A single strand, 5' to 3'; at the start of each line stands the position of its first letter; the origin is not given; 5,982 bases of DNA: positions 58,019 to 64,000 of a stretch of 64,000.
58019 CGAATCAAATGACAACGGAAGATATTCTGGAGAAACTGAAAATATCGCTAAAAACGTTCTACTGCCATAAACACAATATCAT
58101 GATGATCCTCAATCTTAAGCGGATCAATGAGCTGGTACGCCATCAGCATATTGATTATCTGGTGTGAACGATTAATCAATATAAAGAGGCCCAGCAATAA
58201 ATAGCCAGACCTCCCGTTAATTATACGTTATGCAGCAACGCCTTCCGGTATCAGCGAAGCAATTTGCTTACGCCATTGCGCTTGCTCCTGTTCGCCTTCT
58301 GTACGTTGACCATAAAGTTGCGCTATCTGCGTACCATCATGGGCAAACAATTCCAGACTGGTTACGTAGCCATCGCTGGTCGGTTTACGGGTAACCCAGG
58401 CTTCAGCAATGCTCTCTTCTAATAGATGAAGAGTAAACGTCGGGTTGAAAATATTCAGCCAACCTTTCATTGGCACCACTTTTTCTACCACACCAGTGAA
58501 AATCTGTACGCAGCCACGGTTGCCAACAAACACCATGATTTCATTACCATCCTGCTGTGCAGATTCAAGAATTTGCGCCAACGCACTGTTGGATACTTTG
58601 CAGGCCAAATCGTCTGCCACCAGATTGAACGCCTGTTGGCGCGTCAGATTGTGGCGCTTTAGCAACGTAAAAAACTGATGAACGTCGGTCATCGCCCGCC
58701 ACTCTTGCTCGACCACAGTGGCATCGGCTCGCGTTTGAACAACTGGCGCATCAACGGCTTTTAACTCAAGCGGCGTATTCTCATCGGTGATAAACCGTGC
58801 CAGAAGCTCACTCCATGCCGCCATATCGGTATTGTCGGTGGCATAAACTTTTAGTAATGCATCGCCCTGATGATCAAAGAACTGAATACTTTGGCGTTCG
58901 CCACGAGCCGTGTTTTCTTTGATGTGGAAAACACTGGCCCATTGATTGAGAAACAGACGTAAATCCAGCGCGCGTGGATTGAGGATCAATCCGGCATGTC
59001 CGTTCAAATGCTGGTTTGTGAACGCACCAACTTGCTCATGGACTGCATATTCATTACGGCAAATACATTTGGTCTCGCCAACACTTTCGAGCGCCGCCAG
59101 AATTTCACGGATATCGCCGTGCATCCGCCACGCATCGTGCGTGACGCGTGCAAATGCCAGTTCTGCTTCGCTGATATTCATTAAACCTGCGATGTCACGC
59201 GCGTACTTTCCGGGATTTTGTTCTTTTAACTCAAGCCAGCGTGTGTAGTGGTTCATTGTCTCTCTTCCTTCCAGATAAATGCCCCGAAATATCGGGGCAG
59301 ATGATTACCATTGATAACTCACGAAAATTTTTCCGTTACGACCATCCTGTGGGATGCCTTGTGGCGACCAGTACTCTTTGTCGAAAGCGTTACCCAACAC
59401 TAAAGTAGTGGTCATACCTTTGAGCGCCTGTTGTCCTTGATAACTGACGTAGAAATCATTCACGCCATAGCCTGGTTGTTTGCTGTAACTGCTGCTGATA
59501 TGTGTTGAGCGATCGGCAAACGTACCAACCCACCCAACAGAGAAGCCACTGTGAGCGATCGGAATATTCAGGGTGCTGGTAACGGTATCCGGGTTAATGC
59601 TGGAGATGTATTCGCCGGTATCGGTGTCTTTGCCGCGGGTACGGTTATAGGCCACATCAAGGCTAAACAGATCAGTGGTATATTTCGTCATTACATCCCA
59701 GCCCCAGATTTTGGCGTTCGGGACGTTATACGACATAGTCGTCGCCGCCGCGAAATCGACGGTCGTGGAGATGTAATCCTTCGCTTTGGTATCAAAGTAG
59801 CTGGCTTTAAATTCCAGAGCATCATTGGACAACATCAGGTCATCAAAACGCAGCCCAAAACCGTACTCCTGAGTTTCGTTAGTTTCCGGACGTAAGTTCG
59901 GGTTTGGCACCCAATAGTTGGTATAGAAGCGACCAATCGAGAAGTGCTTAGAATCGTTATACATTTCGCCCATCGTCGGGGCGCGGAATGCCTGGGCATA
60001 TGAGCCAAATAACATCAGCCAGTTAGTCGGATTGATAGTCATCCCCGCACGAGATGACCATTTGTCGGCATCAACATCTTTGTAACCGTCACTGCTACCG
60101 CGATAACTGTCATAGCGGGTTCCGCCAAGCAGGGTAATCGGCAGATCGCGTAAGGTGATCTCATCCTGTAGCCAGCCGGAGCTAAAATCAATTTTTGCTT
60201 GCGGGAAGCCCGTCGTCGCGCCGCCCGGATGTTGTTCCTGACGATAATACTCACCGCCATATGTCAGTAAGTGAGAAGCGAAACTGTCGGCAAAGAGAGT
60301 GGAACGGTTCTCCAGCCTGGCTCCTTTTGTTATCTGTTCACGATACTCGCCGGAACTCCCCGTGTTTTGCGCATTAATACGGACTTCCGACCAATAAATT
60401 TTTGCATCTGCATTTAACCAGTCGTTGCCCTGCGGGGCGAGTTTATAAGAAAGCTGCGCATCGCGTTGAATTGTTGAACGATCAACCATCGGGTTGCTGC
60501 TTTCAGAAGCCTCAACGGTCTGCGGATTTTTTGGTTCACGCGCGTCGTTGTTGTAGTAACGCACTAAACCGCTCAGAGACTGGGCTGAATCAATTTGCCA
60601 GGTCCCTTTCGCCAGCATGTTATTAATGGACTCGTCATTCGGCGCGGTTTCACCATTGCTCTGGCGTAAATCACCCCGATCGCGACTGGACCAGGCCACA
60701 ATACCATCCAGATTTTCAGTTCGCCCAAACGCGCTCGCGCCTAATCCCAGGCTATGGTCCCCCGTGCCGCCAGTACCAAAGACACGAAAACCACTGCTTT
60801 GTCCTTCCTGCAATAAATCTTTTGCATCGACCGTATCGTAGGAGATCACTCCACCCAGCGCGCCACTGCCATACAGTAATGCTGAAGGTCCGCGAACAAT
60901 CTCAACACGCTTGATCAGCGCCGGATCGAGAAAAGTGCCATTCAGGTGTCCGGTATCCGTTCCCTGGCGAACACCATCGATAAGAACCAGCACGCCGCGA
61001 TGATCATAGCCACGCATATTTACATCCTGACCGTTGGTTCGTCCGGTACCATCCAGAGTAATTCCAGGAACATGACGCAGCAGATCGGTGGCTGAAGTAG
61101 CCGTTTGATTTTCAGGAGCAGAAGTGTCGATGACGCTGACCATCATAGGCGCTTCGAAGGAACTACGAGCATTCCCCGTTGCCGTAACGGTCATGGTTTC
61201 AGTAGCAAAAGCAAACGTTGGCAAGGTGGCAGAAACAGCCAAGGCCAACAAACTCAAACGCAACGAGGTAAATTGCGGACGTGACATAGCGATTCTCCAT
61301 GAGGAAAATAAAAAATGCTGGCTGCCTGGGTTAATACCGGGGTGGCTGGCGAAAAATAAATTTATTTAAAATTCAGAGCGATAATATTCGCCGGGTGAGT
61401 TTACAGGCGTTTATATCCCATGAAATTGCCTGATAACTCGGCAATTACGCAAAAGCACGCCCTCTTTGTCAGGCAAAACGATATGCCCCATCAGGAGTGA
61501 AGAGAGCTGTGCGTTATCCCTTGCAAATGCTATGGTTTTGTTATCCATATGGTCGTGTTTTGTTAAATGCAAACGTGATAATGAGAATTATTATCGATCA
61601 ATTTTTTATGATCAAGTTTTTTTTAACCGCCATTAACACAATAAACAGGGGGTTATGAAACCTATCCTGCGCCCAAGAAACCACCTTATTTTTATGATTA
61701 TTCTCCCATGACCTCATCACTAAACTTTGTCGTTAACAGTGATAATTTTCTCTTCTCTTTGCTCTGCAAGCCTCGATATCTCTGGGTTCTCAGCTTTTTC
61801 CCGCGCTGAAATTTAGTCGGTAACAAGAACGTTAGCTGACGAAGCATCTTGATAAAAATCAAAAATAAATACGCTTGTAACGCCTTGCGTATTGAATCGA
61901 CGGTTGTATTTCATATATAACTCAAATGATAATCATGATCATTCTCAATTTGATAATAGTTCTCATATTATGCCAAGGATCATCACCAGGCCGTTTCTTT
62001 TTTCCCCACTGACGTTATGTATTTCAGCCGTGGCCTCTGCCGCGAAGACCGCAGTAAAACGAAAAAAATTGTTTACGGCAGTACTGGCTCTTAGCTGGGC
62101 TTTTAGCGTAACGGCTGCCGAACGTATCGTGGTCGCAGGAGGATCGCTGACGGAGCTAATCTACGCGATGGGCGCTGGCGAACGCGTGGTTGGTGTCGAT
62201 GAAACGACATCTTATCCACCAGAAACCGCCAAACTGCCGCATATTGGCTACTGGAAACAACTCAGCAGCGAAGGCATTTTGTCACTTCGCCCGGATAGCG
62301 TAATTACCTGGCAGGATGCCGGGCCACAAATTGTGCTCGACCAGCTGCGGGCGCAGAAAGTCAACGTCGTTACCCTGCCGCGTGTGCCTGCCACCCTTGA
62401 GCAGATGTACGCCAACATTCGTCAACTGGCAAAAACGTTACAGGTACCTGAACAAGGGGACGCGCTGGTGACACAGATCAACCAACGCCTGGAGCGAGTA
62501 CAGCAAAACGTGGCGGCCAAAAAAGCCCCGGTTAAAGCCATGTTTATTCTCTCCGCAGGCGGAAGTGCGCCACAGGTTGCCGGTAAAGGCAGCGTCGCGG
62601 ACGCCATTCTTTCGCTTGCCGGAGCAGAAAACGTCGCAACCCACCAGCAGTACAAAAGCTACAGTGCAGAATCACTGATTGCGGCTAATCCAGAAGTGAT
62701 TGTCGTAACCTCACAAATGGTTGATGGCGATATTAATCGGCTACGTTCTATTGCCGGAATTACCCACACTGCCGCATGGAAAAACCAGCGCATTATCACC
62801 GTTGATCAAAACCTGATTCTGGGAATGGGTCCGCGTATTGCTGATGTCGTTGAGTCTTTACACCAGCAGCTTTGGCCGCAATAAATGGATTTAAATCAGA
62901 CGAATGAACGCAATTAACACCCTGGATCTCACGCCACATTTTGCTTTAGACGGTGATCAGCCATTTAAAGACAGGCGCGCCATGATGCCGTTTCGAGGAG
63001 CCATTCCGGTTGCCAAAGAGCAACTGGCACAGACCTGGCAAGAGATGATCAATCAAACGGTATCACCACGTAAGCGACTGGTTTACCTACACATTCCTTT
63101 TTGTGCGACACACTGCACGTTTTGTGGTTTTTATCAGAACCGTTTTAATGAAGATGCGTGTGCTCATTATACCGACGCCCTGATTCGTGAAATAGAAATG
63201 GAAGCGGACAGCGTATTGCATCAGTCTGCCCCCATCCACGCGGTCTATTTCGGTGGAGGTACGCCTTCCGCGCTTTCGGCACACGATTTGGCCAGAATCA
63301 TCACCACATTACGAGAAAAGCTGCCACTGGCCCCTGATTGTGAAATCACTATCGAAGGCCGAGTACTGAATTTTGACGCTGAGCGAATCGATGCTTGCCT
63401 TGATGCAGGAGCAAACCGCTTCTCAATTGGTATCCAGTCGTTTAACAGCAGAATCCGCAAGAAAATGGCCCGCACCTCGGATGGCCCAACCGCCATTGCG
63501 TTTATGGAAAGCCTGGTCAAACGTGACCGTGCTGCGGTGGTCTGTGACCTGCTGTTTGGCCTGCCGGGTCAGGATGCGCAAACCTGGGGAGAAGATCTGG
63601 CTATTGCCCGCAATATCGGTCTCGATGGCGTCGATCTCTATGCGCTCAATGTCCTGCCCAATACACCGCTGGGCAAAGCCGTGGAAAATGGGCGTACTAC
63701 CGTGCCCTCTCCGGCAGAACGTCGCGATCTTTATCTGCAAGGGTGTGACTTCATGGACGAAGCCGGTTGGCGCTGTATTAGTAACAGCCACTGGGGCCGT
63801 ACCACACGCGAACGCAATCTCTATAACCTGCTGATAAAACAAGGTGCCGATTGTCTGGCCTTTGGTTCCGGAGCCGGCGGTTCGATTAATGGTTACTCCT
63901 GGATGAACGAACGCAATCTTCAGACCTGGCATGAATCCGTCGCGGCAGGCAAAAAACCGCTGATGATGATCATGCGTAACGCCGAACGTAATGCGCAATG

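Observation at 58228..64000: chu haem-uptake locus inserted after dctR within the slp–dctR acid-fitness region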

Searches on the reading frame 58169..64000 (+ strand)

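Call 67: find_homologous_proteins(query=L004:10736-12070:+, max_evalue=1e-30)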
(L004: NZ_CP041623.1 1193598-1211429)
Query L004:10736-12070:+ (445 aa): 1412 proteins with E <= 1e-30 among 8000 candidates; the best 120 are listed.
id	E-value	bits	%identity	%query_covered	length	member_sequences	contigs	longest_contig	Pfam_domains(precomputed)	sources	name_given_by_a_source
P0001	0.0e+0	1022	98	100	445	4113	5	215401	PF04055.28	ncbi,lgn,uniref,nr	ncbi:heme anaerobic degradation radical SAM methyltransferase ChuW/HutW [Escherichia coli]|uniref:he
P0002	1.5e-270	916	91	100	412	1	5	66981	PF04055.28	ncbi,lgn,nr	ncbi:heme anaerobic degradation radical SAM methyltransferase ChuW/HutW [Shigella dysenteriae]|nr:he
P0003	6.9e-268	907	90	100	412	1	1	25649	PF04055.28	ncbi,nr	ncbi:heme anaerobic degradation radical SAM methyltransferase ChuW/HutW [Escherichia coli]|nr:heme a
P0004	3.0e-266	901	87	100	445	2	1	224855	PF04055.28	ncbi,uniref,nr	ncbi:heme anaerobic degradation radical SAM methyltransferase ChuW/HutW [Klebsiella sp. BIGb0407]|un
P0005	5.9e-266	900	86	100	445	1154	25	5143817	PF04055.28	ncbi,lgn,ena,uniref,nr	ncbi:heme anaerobic degradation radical SAM methyltransferase ChuW/HutW [Citrobacter portucalensis]|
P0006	3.2e-265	898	86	100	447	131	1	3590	PF04055.28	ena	-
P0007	3.5e-265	898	86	100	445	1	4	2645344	PF04055.28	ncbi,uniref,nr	ncbi:heme anaerobic degradation radical SAM methyltransferase ChuW/HutW [Citrobacter amalonaticus]|u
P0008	2.0e-264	895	85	100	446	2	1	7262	PF04055.28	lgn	-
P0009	2.1e-264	895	86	100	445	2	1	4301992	PF04055.28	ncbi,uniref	ncbi:heme anaerobic degradation radical SAM methyltransferase ChuW/HutW [Klebsiella sp. WOUb02]|unir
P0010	2.0e-263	892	86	100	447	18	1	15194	PF04055.28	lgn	-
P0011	5.3e-263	891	85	100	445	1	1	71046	PF04055.28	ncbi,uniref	ncbi:MAG: heme anaerobic degradation radical SAM methyltransferase ChuW/HutW [Kluyvera sp.]|uniref:h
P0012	6.5e-263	890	86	100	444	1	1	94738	PF04055.28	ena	-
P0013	9.9e-263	890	85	100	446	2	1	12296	PF04055.28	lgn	-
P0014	1.1e-262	890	86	100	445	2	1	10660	PF04055.28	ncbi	ncbi:MAG: heme anaerobic degradation radical SAM methyltransferase ChuW/HutW [Kluyvera sp.]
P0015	2.1e-262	889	86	100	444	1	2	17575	PF04055.28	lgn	-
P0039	3.2e-256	868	83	100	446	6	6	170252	PF04055.28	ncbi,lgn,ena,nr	ncbi:TPA: heme anaerobic degradation radical SAM methyltransferase ChuW/HutW [Klebsiella oxytoca]|nr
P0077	1.1e-227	774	76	97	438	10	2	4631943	PF04055.28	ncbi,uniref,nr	ncbi:heme anaerobic degradation radical SAM methyltransferase ChuW/HutW [Limnobaculum zhutongyuii]|u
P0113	3.6e-182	624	61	97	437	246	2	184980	PF04055.28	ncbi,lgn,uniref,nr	ncbi:heme anaerobic degradation radical SAM methyltransferase ChuW/HutW [Pectobacterium aquaticum]|u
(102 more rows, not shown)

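Call 68: find_encoding_contigs(protein=P0005, flank=5000, max_places=1)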
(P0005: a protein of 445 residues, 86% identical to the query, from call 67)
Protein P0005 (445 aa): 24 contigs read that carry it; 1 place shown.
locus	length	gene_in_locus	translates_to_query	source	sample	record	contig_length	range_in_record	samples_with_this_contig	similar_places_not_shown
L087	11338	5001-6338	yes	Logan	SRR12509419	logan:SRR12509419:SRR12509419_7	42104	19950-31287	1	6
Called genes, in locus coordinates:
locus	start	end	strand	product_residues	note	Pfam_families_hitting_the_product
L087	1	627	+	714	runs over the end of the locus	-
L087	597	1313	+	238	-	PF11340:DUF3142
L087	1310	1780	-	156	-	PF00376:MerR, PF13411:MerR_1, PF09278:MerR-DNA-bind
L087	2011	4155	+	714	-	PF07715:Plug, PF00593:TonB_dep_Rec_b-barrel, PF14905:OMP_b-brl_3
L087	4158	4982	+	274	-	PF01497:Peripla_BP_2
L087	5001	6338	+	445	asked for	PF04055:Radical_SAM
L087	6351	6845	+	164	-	PF06228:ChuX_HutX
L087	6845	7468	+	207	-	PF05368:NmrA (weak), PF13460:NAD_binding_10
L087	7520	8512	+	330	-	PF01032:FecCD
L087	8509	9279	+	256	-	PF02463:SMC_N (weak), PF13191:AAA_16 (faint), PF00005:ABC_tran, PF13304:AAA_21 (faint)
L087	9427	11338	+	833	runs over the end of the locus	PF00403:HMA, PF00122:E1-E2_ATPase, PF00702:Hydrolase, PF12710:HAD (weak), PF08282:Hydrolase_3 (weak)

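Call 69: find_encoding_contigs(protein=P0039, flank=5000, max_places=1)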
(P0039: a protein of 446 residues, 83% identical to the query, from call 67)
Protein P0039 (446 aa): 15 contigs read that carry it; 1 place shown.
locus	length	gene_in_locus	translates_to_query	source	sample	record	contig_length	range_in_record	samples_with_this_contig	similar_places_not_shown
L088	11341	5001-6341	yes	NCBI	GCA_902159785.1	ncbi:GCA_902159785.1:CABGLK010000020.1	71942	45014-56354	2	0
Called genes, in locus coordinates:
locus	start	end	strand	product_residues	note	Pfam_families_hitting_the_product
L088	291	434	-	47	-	-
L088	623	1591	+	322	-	PF01548:DEDD_Tnp_IS110, PF02371:Transposase_20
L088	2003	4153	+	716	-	PF07715:Plug, PF00593:TonB_dep_Rec_b-barrel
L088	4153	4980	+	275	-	PF01497:Peripla_BP_2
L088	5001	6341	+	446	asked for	PF04055:Radical_SAM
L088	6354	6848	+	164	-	PF06228:ChuX_HutX, PF05171:HemS (weak)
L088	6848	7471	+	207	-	PF05368:NmrA, PF13460:NAD_binding_10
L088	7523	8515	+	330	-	PF01032:FecCD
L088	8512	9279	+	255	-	PF02463:SMC_N (faint), PF00005:ABC_tran, PF13304:AAA_21 (faint)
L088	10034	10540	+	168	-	-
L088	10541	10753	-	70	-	-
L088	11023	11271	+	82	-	-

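Call 70: find_encoding_contigs(protein=P0077, flank=5000, max_places=1)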
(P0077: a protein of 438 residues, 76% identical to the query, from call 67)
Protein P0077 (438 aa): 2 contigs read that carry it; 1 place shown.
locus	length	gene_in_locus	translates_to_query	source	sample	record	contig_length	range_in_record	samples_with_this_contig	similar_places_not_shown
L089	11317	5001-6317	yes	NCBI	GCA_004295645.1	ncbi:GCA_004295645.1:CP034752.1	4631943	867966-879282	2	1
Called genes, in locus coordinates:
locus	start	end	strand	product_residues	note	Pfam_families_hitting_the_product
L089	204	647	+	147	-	-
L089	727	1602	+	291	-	-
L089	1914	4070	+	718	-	PF07715:Plug, PF00593:TonB_dep_Rec_b-barrel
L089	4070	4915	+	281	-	PF01497:Peripla_BP_2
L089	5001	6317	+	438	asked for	PF04055:Radical_SAM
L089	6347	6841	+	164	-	PF06228:ChuX_HutX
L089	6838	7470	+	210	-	PF02254:TrkA_N (weak), PF05368:NmrA, PF13460:NAD_binding_10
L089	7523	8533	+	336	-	PF01032:FecCD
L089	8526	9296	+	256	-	PF02463:SMC_N (weak), PF00005:ABC_tran, PF13304:AAA_21 (weak)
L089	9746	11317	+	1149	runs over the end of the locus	PF13086:AAA_11, PF13245:AAA_19 (faint), PF13604:AAA_30 (faint), PF01443:Viral_helicase1 (faint), PF13087:AAA_12, PF13091:PLDc_2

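Call 71: find_encoding_contigs(protein=P0113, flank=5000, max_places=1)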
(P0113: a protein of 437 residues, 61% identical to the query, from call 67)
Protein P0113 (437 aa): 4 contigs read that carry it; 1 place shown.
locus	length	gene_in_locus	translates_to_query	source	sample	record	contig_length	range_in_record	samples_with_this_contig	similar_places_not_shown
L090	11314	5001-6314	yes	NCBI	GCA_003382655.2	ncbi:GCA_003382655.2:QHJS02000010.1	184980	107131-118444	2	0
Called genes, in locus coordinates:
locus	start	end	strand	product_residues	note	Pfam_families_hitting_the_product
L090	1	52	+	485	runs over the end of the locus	PF00361:Proton_antipo_M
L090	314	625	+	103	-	PF05957:DUF883, PF19029:DUF883_C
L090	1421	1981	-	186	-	PF00583:Acetyltransf_1, PF13302:Acetyltransf_3, PF13420:Acetyltransf_4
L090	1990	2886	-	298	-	PF02567:PhzC-PhzF, PF05544:Pro_racemase (weak)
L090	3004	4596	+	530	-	PF00005:ABC_tran, PF02463:SMC_N (faint), PF00910:RNA_helicase (faint), PF13304:AAA_21 (faint), PF12848:ABC_tran_Xtn, PF00005:ABC_tran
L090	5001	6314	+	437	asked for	PF04055:Radical_SAM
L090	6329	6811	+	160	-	PF06228:ChuX_HutX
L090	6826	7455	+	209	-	PF02254:TrkA_N (weak), PF05368:NmrA (weak), PF13460:NAD_binding_10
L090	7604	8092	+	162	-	PF10777:YlaC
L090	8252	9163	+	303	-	PF03372:Exo_endo_phos (faint), PF19580:Exo_endo_phos_3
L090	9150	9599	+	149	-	-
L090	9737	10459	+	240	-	PF00117:GATase, PF07722:Peptidase_C26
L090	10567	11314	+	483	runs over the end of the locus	PF00392:GntR, PF00155:Aminotran_1_2, PF12897:Asp_aminotransf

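Call 80: search_protein_families(library=ncbifam, proteins=[L087:2011-4152:+], max_evalue=1e-20)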
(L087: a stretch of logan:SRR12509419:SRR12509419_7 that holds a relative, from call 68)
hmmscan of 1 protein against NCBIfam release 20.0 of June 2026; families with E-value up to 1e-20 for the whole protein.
L087:2011-4152:+ (714 aa): 14 families
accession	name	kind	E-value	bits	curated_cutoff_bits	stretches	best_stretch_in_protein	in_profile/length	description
TIGR01785.1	TonB-hemin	subfamily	6.3e-70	236.4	316.85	1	38-698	2-660/677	TonB-dependent heme/hemoglobin receptor family protein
TIGR01786.1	TonB-hemlactrns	subfamily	1.1e-63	215.7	323.75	1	38-697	1-691/719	TonB-dependent hemoglobin/transferrin/lactoferrin family receptor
NF010010.0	PRK13483.1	equivalog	1.7e-43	148.6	927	1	18-169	13-168/660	ligand-gated channel protein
TIGR01779.1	TonB-B12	equivalog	6e-38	130.8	599.7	1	14-396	5-369/614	TonB-dependent vitamin B12 receptor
NF007478.2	PRK10064.1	equivalog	1.7e-34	119.1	745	1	15-172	10-166/663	catecholate siderophore receptor CirA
TIGR01783.1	TonB-siderophor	subfamily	1.9e-34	119.3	223.5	1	53-212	1-157/649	TonB-dependent siderophore receptor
NF010038.0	PRK13513.1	equivalog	5.2e-34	117.8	942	1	18-177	16-177/659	ligand-gated channel protein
NF050067.1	TonBEntbctnRecCfrA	equivalog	1.3e-31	109.7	1200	1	24-169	13-163/698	TonB-dependent ferric enterobactin receptor CfrA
NF010011.0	PRK13484.1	equivalog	2.5e-28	98.7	1197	1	22-169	14-164/682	IreA family TonB-dependent siderophore receptor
NF010048.1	PRK13524.1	subfamily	1e-25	90.4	493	0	23-183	26-194/744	FepA family TonB-dependent siderophore receptor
NF007926.1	PRK10641.1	equivalog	1.3e-24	86.8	836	1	22-166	12-156/617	TonB-dependent vitamin B12 receptor BtuB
NF010012.0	PRK13486.1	equivalog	1.6e-24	86.3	924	1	33-201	21-188/696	TonB-dependent receptor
TIGR01778.1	TonB-copper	equivalog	1.1e-21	77.3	472.45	1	75-696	18-606/637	TonB-dependent copper receptor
NF049947.1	TonB_dep_PCPU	exception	2.1e-21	75.8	800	0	26-206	25-209/685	TonB-dependent receptor, PCPU motif-type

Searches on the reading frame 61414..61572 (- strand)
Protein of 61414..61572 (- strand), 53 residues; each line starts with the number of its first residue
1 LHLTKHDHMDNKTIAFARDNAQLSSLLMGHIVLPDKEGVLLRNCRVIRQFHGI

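Call 86: search_protein_families(library=pfam, proteins=[window:61414-61572:-], max_evalue=10)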
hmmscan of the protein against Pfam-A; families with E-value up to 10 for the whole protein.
seq(53 aa): 0 families
